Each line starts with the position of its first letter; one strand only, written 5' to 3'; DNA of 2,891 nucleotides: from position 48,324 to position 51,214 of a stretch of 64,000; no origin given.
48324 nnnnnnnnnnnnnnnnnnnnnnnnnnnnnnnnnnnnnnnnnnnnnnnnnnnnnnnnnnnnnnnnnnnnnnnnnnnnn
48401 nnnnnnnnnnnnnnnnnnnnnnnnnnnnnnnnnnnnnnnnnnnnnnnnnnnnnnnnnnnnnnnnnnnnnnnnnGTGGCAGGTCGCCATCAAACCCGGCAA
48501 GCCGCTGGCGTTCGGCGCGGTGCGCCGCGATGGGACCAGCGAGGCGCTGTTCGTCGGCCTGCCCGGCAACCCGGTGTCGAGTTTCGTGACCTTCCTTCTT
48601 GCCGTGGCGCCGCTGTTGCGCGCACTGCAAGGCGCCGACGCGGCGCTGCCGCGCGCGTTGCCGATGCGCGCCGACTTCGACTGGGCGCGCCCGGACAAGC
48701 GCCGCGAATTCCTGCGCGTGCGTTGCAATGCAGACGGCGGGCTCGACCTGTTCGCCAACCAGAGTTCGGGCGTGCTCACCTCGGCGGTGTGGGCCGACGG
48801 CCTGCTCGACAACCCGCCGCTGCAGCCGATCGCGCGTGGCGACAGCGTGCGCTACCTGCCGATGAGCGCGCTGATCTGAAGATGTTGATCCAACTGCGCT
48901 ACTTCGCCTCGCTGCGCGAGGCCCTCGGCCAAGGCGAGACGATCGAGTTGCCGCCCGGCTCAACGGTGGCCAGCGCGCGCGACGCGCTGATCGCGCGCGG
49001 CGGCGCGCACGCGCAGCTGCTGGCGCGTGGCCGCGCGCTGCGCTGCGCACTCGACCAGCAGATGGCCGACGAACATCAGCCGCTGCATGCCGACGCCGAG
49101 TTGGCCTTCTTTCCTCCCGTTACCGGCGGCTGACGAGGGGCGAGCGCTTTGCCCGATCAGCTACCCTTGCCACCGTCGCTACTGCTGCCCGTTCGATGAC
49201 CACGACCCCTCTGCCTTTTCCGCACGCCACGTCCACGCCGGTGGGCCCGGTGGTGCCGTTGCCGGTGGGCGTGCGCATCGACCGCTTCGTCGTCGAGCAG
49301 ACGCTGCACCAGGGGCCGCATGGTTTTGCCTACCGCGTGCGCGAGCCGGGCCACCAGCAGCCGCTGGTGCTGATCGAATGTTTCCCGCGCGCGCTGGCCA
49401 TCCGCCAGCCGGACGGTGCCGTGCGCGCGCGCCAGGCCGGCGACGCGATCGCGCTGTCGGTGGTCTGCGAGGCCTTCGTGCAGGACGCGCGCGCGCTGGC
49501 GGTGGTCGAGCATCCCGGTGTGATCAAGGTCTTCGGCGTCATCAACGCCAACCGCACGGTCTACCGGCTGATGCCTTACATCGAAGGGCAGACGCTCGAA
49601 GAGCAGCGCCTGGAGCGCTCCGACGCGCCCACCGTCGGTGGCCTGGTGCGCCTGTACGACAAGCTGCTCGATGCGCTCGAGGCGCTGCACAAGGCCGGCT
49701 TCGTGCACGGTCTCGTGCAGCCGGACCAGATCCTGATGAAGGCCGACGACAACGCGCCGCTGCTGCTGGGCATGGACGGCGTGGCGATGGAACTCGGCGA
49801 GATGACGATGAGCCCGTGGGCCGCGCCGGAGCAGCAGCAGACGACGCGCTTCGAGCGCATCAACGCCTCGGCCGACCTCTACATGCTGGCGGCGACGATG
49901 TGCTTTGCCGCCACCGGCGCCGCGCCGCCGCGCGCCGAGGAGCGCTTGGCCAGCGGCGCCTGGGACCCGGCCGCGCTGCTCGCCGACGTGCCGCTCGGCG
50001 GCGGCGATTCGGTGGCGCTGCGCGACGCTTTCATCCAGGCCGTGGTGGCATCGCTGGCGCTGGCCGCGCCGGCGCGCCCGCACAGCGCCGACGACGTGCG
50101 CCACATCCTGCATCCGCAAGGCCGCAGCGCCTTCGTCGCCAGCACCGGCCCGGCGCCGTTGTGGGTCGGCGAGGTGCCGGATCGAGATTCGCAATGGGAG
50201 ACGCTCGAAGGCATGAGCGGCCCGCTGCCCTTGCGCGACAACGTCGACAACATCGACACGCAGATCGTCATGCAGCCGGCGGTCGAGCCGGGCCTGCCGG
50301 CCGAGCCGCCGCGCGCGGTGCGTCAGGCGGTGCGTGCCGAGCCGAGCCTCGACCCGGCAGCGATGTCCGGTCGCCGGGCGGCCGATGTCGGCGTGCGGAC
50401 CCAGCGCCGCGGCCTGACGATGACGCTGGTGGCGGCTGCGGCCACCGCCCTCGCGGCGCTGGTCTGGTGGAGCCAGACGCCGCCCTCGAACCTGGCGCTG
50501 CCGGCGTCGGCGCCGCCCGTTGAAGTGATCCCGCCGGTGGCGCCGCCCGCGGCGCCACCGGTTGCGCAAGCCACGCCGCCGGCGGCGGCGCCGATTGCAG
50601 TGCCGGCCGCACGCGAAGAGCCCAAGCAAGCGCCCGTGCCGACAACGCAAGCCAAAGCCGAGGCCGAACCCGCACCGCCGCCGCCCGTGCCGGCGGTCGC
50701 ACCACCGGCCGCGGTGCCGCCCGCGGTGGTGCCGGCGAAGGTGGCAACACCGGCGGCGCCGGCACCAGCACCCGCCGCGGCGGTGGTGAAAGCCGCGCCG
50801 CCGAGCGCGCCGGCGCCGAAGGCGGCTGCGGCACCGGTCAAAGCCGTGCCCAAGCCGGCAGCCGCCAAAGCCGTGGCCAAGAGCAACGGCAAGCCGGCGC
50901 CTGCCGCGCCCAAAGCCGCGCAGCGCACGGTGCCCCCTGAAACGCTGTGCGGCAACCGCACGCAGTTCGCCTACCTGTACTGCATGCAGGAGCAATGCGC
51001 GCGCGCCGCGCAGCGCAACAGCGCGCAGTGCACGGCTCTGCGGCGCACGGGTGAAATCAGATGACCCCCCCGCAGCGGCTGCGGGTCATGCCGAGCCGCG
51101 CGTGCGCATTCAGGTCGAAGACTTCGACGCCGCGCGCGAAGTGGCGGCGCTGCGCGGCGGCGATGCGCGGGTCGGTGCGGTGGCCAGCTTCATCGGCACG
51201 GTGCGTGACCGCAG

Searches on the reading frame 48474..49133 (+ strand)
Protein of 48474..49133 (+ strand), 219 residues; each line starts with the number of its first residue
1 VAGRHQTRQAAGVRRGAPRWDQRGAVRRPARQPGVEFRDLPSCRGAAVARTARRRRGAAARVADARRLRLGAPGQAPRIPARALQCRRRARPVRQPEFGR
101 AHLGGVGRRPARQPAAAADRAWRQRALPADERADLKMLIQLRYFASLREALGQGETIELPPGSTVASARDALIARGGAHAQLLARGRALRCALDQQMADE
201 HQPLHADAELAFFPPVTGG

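Call 80: search_protein_families(library=pfam, proteins=[window:48474-49133:+], max_evalue=0.00001)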
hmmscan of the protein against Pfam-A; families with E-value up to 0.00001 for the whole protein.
window:48474-49133:+ (219 aa): 1 family
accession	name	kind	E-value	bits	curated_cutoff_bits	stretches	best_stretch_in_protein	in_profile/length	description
PF02597.26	ThiS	-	3.6e-13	50.3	22.5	1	142-219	2-76/76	ThiS family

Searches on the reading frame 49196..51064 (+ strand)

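Call 80: search_protein_families(library=pfam, proteins=[window:49196-51064:+], max_evalue=0.00001)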
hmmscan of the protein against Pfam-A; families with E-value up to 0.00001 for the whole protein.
window:49196-51064:+ (622 aa): 2 families
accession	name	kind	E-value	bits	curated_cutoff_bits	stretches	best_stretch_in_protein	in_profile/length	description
PF00069.31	Pkinase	-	7.9e-07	29.2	31.7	1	93-244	44-196/263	Protein kinase domain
PF07714.23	PK_Tyr_Ser-Thr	-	1.7e-06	28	23.1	1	92-236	46-195/258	Protein tyrosine and serine/threonine kinase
